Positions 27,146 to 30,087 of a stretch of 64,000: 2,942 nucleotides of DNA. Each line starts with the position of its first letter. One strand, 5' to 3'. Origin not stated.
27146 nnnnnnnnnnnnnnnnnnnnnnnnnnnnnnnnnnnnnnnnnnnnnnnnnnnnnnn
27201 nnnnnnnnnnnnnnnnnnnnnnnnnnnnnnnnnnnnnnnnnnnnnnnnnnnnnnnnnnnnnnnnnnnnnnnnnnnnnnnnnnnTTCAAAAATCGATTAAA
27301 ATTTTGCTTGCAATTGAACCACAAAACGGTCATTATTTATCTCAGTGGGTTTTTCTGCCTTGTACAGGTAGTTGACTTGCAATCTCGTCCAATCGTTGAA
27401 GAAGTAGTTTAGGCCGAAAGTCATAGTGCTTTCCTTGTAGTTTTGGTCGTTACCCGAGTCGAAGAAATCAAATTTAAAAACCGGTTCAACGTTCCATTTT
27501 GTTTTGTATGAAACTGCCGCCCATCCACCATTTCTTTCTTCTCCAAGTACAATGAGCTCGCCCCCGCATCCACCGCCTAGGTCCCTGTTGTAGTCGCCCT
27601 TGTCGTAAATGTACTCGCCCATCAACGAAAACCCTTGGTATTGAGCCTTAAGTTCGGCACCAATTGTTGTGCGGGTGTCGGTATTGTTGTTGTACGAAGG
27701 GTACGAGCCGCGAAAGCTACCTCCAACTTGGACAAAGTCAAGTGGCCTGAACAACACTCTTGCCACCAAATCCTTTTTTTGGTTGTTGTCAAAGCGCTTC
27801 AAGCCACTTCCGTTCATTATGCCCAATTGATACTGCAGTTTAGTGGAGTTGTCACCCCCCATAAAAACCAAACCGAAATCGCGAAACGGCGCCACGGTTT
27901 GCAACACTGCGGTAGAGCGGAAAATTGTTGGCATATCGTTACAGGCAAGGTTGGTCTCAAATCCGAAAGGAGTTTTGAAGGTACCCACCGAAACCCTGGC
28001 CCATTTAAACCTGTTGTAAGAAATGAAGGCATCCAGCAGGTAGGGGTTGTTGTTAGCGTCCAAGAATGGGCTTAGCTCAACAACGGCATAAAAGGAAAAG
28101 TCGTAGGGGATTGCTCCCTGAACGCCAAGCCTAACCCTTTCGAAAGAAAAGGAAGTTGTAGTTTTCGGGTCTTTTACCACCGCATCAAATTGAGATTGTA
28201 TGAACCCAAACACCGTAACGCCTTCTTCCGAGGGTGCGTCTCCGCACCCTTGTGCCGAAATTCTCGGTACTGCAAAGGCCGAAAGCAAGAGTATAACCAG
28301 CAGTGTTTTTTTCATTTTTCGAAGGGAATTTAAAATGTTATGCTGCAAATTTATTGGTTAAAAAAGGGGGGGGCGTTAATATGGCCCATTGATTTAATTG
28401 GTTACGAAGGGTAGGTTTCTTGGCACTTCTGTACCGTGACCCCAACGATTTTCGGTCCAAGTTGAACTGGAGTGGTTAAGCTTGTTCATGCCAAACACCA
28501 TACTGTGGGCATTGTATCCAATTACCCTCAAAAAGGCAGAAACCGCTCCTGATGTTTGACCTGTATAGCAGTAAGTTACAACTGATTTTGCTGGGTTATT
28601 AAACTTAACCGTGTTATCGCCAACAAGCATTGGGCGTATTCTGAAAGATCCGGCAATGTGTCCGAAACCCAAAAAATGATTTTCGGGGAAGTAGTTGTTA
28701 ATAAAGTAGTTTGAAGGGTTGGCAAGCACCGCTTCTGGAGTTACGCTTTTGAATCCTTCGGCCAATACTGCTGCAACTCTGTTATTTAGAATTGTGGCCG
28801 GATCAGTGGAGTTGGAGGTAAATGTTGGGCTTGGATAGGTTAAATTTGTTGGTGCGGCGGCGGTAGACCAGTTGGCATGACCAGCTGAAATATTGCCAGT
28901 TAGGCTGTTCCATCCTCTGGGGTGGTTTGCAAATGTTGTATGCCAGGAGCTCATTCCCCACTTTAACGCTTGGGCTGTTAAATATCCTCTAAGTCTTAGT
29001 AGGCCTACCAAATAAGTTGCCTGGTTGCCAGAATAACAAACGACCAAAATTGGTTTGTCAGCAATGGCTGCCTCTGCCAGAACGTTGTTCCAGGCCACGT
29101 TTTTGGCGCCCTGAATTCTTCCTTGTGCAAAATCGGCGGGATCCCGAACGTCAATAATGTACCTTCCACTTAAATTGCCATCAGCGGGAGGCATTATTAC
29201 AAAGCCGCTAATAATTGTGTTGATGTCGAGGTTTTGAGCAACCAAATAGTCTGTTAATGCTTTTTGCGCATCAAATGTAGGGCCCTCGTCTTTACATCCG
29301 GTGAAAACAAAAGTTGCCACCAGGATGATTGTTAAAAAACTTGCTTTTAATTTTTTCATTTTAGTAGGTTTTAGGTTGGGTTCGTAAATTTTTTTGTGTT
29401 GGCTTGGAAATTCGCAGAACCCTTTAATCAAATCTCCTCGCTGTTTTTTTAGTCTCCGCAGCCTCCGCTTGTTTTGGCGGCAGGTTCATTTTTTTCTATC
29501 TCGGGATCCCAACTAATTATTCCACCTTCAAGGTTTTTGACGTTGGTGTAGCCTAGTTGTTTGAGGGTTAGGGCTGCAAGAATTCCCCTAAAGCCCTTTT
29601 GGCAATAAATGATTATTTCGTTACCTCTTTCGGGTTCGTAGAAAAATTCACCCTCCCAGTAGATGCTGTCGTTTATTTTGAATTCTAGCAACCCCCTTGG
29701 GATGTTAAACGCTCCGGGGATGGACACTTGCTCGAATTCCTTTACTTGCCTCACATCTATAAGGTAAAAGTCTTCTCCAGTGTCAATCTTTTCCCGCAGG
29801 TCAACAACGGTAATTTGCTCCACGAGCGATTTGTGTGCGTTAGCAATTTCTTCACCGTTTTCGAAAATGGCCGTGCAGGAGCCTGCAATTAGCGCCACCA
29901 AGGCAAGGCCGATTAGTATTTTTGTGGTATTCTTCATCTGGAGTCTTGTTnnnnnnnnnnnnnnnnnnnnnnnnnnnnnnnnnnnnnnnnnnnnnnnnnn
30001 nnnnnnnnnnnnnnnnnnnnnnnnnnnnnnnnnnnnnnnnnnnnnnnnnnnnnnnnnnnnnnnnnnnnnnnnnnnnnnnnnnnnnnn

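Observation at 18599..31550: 13-gene sulfur-trafficking operon ending in a Qmo/HdrA-like membrane redox module with no recognisable terminal sulfur enzyme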

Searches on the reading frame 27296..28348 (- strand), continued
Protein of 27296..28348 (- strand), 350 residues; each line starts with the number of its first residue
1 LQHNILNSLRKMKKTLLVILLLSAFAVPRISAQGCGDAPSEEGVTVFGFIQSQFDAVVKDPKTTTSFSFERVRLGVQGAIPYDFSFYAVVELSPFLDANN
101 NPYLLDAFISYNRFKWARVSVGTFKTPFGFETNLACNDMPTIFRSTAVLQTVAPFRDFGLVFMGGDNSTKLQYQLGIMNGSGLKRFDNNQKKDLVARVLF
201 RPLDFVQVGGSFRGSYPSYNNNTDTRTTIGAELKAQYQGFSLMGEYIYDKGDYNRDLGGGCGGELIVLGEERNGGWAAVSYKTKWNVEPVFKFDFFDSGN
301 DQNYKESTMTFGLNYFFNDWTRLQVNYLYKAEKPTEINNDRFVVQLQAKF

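Call 69: search_protein_families(library=ncbifam, proteins=[L142:1440-3683:+, L142:3680-4216:+, L142:4227-5168:+, L142:13985-15235:+], max_evalue=1e-10)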
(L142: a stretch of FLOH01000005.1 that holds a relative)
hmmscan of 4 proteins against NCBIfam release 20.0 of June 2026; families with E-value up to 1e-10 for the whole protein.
L142:1440-3683:+ (747 aa): 20 families
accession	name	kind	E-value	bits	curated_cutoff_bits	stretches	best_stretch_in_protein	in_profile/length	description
NF012032.0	PRK15488.1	equivalog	6.1e-140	467.6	694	2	1-571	1-572/759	thiosulfate reductase PhsA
TIGR01591.1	Fdh-alpha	equivalog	3.7e-76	256.6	666.25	2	52-369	1-315/672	formate dehydrogenase subunit alpha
TIGR02166.1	dmsA_ynfE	subfamily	1.2e-66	225.3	777.7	1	4-698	2-756/794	DMSO/selenate family reductase complex A subunit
NF047855.1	AssmNtatRedNasC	equivalog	6.7e-49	166.8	1100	2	40-336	11-308/708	assimilatory nitrate reductase catalytic subunit NasC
NF011566.1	PRK14990.1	exception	4.2e-44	150.7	1600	1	3-693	14-771/814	dimethylsulfoxide reductase subunit A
NF041884.1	selenate_YnfF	exception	8.7e-42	143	1650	1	4-736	2-795/798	selenate/tellurate reductase subunit YnfF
NF041714.1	arsenate_red_ArrA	equivalog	1.2e-41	142.7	1600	2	2-290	2-295/848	arsenate respiratory reductase molybdopterin-containing subunit ArrA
NF041885.1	selenate_YnfE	exception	1.8e-40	138.6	1675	1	3-736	3-802/805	selenate/tellurate reductase subunit YnfE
NF041783.2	mnquin_red_QrcB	equivalog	2.1e-40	138.6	440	1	46-559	49-537/695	menaquinone reductase molybdopterin-binding-like subunit QrcB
TIGR03479.1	DMSO_red_II_alp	subfamily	1.8e-36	125.6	984.75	1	86-288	101-304/913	molybdopterin-dependent oxidoreductase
TIGR00509.1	bisC_fam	subfamily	7e-35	120.5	1017.55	1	230-370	197-342/772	molybdopterin guanine dinucleotide-containing S/N-oxide reductase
TIGR01553.1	formate-DH-alph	equivalog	1.2e-34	119.3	814.2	2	4-142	3-141/1009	formate dehydrogenase-N subunit alpha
NF011682.0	PRK15102.1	equivalog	2.7e-28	98.5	909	1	236-370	255-395/829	trimethylamine-N-oxide reductase TorA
TIGR02164.1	torA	equivalog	4.3e-26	91.3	1465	1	238-370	254-391/824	trimethylamine-N-oxide reductase TorA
NF010055.0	PRK13532.1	equivalog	3e-22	78.7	904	1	1-290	1-290/830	nitrate reductase catalytic subunit NapA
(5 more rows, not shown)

L142:3680-4216:+ (178 aa): 16 families
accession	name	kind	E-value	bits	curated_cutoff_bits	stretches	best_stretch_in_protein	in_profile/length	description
TIGR03149.1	cyt_nit_nrfC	equivalog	1.3e-48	165.3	377.6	1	1-175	37-215/225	cytochrome c nitrite reductase Fe-S protein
NF041715.1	arsenate_red_ArrB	equivalog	1.4e-48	165.5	450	2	1-103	1-103/233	arsenate respiratory reductase iron-sulfur subunit ArrB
NF045797.1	DsrO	equivalog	8.3e-47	159.6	200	1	2-177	43-235/235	sulfate reduction electron transfer complex DsrMKJOP subunit DsrO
NF011569.0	PRK14993.1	equivalog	8.2e-46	156.4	416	1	2-176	43-222/244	tetrathionate reductase subunit TtrB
TIGR02951.1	DMSO_dmsB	equivalog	4.9e-33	114.4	214.1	1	3-146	2-155/161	DMSO/selenate family reductase complex B subunit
TIGR03478.1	DMSO_red_II_bet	subfamily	8.3e-31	107.1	480.7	1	32-176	106-253/321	DMSO reductase family type II enzyme, iron-sulfur subunit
NF042979.1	EthbenzDh_ebdB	equivalog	1.6e-28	99.6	740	1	24-176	122-275/354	ethylbenzene dehydrogenase subunit beta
NF041782.1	mnquin_red_QrcC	equivalog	6.5e-27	94.7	400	1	3-105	1-117/239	menaquinone reductase iron-sulfur cluster-binding subunit QrcC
NF038355.1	FDH3_beta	equivalog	3.1e-23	82.8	240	1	4-118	4-121/180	formate dehydrogenase FDH3 subunit beta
TIGR01582.1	FDH-beta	equivalog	6.4e-23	81.3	334.7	1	47-145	83-183/283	formate dehydrogenase subunit beta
NF008134.0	PRK10882.1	equivalog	4.9e-21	75.1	263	1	55-159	111-223/329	hydrogenase 2 operon protein HybA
NF045715.1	sulf_resp_HmcB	equivalog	1.3e-20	73.7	420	1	53-145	103-199/307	sulfate respiration complex iron-sulfur protein HmcB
NF009451.0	PRK12809.1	equivalog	2.6e-15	55.8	1154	1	5-143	5-138/639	formate-dependent uric acid utilization protein YgfT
TIGR01660.1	narH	equivalog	3.5e-15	55.4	524.05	1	36-144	162-272/492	nitrate reductase subunit beta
NF007658.0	PRK10330.1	equivalog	1.2e-12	47.7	260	0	4-143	4-156/181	electron transport protein HydN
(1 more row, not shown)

L142:4227-5168:+ (313 aa): 2 families
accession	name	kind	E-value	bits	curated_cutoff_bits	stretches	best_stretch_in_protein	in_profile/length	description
TIGR03148.1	cyt_nit_nrfD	equivalog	7.8e-37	127.2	347.6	1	21-309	9-314/316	cytochrome c nitrite reductase subunit NrfD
NF011568.0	PRK14992.1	equivalog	9.4e-13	48.2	314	1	28-271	25-255/341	tetrathionate reductase subunit TtrC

L142:13985-15235:+ (417 aa): 2 families
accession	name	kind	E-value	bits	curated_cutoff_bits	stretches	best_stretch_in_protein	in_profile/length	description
NF049943.1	SQR_III_seleno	exception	9.3e-195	647.2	525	1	3-408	1-405/406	type III sulfide quinone reductase, selenoprotein subtype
TIGR03169.1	Nterm_to_SelD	hypoth_equivalog_domain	2.4e-13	50.2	310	1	71-325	68-318/365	pyridine nucleotide-disulfide oxidoreductase family protein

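Call 89: predict_structure(alignment_id=A2)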
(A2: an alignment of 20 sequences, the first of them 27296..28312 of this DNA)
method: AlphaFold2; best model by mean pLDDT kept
length: 338 residues; sequences in the alignment: 20
mean_pLDDT: 82.5   pTM: 0.80
mean pLDDT of the five models: 82.5, 81.4, 81.2, 80.6, 79.6
residues with pLDDT >= 90: 136; 70-90: 145; 50-70: 37; < 50: 20
segments of 3 or more residues with pLDDT < 50: 12-25, 246-250
pLDDT, mean of each block of 10 residues (from residue 1): 67 37 48 85 87 85 87 86 57 84 88 87 80 87 86 87 88 75 95 95 76 90 94 94 53 77 96 95 92 94 88 93 84 89
secondary structure, 60 per line:
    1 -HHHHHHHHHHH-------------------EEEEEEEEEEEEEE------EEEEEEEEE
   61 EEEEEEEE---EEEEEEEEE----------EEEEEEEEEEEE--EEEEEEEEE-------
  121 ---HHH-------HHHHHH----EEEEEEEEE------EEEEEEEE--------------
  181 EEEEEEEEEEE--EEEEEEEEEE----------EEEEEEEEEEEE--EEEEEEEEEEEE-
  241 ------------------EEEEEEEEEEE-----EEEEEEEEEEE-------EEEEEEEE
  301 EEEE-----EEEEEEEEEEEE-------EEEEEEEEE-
elements in order: H2-12 E32-45 E52-68 E72-80 E91-102 E105-113 H134-139 E144-152 E159-166 E181-191 E194-203 E214-225 E228-239 E259-269 E275-285 E293-304 E310-321 E329-337

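Call 91: fold_search(model_id=the predicted structure, library=pdb)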
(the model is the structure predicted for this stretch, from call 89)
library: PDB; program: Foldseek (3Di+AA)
matches with E <= 10: 933; with E <= 0.001: 263
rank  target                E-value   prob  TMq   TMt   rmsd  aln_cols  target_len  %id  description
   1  6ehe                  3.4e-13  1.00  0.63  0.69   6.4       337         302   13  OmpTdeltaL8 (loop L8 deletion mutant of OmpT), an outer membrane protein of Vibrio cholerae (released 2018-04-25)
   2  4d64_A                1.4e-12  1.00  0.70  0.68   5.4       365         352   14  Structure of porin Omp-Pst1 from P. stuartii; the crystallographic symmetry generates a dimer of trimers. (released 2016-03-09)
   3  1e54_A                1.5e-12  1.00  0.67  0.68   5.6       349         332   14  Anion-selective porin from Comamonas acidovorans (released 2001-07-12)
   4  5oyk                  1.6e-12  1.00  0.62  0.65   6.5       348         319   12  Outer-membrane expressed OmpT of Vibrio cholerae (released 2018-04-25)
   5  2fgq                  1.7e-12  1.00  0.70  0.72   5.0       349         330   14  High resolution X-ray structure of Omp32 in complex with malate (released 2006-01-31)
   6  5nxn_A                2.1e-12  1.00  0.71  0.70   4.6       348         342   15  Structure of a L5-deletion mutant of Providencia stuartii Omp-Pst1 (released 2018-02-21)
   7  2o4v_A                5.4e-12  1.00  0.74  0.61   6.7       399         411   15  An arginine ladder in OprP mediates phosphate specific transfer across the outer membrane (released 2006-12-26)
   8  6ehd                  1.3e-11  1.00  0.62  0.64   7.1       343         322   12  OmpT (in-vitro folded), an outer membrane protein of Vibrio cholerae (released 2018-04-25)
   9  8wv0_A                1.5e-11  1.00  0.66  0.67   5.5       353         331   13  Outer membrane porin of Burkholderia pseudomallei (BpsOmp38) (released 2024-10-30)
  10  6ehf                  1.5e-11  1.00  0.62  0.66   6.2       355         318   13  OmpT (in-vitro folded), an outer membrane protein Vibrio cholerae (trimer form) (released 2018-04-25)
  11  4kr4_B                1.7e-11  1.00  0.69  0.69   5.6       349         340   12  Salmonella typhi OmpF complex with Ampicillin (released 2014-05-28)
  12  5nup_A                1.8e-11  1.00  0.67  0.66   5.9       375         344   12  Structural basis for maintenance of bacterial outer membrane lipid asymmetry (released 2017-10-25)
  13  5mdo_A                2.3e-11  1.00  0.68  0.68   5.1       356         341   13  Crystal structure of in vitro folded Chitoporin VhChip from Vibrio harveyi (crystal form I) (released 2017-12-20)
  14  5mdq_A                2.3e-11  1.00  0.67  0.65   8.1       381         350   13  Crystal structure of outer membrane expressed Chitoporin VhChip from Vibrio harveyi (released 2017-12-20)
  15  3wi4                  2.8e-11  1.00  0.62  0.67   5.3       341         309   13  Crystal structure of wild-type PorB from Neisseria meningitidis serogroup B (released 2014-01-01)
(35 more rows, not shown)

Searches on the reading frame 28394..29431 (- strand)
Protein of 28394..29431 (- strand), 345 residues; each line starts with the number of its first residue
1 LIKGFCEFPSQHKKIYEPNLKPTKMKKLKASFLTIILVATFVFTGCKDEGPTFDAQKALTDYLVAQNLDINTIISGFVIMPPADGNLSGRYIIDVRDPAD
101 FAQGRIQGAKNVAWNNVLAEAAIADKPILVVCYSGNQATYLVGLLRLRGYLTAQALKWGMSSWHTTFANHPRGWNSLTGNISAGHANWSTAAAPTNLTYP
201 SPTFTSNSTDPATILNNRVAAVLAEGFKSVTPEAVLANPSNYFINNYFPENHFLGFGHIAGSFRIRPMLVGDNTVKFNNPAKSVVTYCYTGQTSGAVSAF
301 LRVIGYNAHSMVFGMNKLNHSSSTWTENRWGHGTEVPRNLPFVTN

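Call 3: search_protein_families(library=pfam, proteins=[window:28394-29431:-], max_evalue=0.01)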
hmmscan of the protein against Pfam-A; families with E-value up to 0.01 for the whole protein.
window:28394-29431:- (345 aa): 1 family
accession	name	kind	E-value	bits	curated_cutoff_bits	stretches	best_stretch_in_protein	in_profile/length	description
PF00581.25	Rhodanese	-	1.2e-19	71.1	22.2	2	92-164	16-100/102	Rhodanese-like domain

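Call 61: search_protein_families(library=ncbifam, proteins=[window:28394-29431:-], max_evalue=0.0001)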
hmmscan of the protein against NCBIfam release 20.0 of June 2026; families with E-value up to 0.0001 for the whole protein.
window:28394-29431:- (345 aa): 6 families
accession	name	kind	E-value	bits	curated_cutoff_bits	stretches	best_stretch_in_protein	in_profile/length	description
NF001195.0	PRK00162.1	equivalog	3.4e-11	43.4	102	1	91-169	22-102/108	thiosulfate sulfurtransferase GlpE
NF006444.0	PRK08762.1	equivalog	5.3e-11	41.8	449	1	88-165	28-109/387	molybdopterin-synthase adenylyltransferase MoeB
NF007627.0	PRK10287.1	equivalog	3.9e-08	33.4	102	0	90-154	21-89/104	thiosulfate sulfurtransferase PspE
TIGR02981.1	phageshock_pspE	exception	4.3e-07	30.2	126.3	0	89-154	18-87/101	thiosulfate sulfurtransferase PspE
NF005902.0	PRK07878.1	equivalog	8.6e-06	24.9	647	0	92-166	306-384/392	adenylyltransferase/sulfurtransferase MoeZ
NF045521.1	rhoda_near_glyco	subfamily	9.6e-05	22.2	145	0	90-188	32-133/144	rhodanese homology domain-containing protein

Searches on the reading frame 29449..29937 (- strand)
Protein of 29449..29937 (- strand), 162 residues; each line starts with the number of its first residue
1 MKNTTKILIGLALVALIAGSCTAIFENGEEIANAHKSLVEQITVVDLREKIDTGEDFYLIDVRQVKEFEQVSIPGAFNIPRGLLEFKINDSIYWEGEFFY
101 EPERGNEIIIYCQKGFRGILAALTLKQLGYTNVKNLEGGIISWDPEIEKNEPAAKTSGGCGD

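Call 3: search_protein_families(library=pfam, proteins=[window:29449-29937:-], max_evalue=0.01)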
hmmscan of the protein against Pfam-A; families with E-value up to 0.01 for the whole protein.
window:29449-29937:- (162 aa): 1 family
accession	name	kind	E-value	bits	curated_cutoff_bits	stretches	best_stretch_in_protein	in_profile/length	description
PF00581.25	Rhodanese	-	4.6e-18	66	22.2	1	45-143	3-99/102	Rhodanese-like domain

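Call 61: search_protein_families(library=ncbifam, proteins=[window:29449-29937:-], max_evalue=0.0001)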
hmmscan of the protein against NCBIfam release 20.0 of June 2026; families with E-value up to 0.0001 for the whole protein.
window:29449-29937:- (162 aa): 13 families
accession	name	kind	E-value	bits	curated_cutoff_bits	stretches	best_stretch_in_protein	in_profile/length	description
NF006444.0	PRK08762.1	equivalog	2e-19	69.5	449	1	32-146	7-110/387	molybdopterin-synthase adenylyltransferase MoeB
NF005902.0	PRK07878.1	equivalog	4e-17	62.2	647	1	37-151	286-389/392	adenylyltransferase/sulfurtransferase MoeZ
NF005646.0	PRK07411.1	equivalog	1.9e-13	50.3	633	1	34-152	276-388/390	molybdopterin-synthase adenylyltransferase MoeB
NF045521.1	rhoda_near_glyco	subfamily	4.7e-12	45.9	145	1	33-145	11-110/144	rhodanese homology domain-containing protein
NF001133.1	PRK00142.1-1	equivalog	1.5e-08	34.5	170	1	30-151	96-211/229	oxygen-dependent tRNA uridine(34) hydroxylase TrhO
NF008750.0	PRK11784.1-2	equivalog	1.6e-06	27.4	241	0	54-80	13-39/346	tRNA 2-selenouridine(34) synthase MnmH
TIGR04568.1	arch_SelU_Nterm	equivalog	2.9e-06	27.3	200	0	38-82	86-129/215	selenouridine synthase SelU-like subunit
NF007627.0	PRK10287.1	equivalog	3e-06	27.4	102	1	58-140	22-94/104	thiosulfate sulfurtransferase PspE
TIGR02981.1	phageshock_pspE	exception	7.3e-06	26.2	126.3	1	58-140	20-92/101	thiosulfate sulfurtransferase PspE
NF008752.0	PRK11784.1-4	equivalog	8.8e-06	24.7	266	0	47-80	8-42/357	tRNA 2-selenouridine(34) synthase MnmH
NF041203.1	rhodanese_LYCAU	equivalog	1.6e-05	24.6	115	1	33-144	14-117/126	rhodanese-related (seleno)protein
NF045694.1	seleno_TsoB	exception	4.6e-05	21.7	805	1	31-144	35-150/572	rhodanese/DsbD fusion-like selenoprotein TsoB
TIGR04271.1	ThiI_C_thiazole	equivalog_domain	8.5e-05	22.6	70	0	31-134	3-97/101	thiazole biosynthesis protein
